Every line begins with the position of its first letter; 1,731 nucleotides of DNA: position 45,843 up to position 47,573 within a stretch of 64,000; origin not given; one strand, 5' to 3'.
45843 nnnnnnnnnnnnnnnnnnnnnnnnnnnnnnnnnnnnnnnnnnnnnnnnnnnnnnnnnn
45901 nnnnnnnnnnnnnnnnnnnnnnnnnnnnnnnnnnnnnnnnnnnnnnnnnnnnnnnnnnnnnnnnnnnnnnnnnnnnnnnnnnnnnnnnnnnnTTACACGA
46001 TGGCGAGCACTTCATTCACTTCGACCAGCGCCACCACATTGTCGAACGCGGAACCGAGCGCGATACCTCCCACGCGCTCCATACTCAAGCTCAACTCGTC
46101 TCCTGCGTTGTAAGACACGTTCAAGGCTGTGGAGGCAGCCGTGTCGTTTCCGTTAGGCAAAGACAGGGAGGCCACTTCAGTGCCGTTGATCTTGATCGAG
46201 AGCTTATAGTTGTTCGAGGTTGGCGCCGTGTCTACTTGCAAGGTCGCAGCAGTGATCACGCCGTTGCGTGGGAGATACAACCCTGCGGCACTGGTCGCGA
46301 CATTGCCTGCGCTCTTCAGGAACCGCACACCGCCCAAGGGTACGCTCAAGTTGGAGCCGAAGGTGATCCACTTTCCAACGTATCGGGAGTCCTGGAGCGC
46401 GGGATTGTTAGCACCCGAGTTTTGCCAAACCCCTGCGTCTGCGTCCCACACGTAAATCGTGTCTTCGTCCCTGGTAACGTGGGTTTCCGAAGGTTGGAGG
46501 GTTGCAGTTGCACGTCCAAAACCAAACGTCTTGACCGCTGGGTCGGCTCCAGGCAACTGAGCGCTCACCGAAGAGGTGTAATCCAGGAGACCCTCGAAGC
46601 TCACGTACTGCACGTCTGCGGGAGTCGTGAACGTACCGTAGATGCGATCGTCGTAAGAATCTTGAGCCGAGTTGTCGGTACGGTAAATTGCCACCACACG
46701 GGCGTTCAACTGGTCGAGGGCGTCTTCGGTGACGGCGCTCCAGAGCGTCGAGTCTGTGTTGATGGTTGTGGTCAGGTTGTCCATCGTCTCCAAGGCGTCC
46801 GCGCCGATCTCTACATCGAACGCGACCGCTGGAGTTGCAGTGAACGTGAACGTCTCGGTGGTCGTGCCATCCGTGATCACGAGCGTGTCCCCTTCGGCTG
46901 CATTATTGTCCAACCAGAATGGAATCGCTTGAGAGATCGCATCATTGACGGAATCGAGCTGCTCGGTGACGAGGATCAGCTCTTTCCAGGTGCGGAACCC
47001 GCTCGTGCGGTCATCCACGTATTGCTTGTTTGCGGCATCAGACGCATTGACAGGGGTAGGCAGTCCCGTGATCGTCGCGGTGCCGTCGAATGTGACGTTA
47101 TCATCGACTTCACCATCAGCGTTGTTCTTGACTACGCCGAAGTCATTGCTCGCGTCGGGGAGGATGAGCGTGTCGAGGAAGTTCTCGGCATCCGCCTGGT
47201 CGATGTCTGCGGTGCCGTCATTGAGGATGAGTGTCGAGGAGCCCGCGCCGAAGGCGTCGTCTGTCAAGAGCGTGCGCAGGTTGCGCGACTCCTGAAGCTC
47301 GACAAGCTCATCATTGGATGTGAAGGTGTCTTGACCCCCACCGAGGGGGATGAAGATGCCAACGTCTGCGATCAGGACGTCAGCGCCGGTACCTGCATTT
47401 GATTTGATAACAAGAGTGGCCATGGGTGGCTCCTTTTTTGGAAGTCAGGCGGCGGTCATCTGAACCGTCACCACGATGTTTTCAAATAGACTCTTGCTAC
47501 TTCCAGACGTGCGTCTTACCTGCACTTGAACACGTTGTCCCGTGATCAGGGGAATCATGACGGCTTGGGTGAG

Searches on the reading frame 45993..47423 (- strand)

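Call 9: search_protein_families(library=pfam, proteins=[window:45993-47423:-], max_evalue=0.1)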
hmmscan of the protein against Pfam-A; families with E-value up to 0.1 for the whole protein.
window:45993-47423:- (476 aa): 0 families

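Call 11: search_protein_families(library=phrogs, proteins=[window:45993-47423:-], max_evalue=0.01)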
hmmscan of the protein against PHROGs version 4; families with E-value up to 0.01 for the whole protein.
window:45993-47423:- (476 aa): 1 family
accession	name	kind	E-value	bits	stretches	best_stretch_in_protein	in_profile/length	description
phrog_7049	-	tail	0.0012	19.4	1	382-447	159-225/246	tail fiber protein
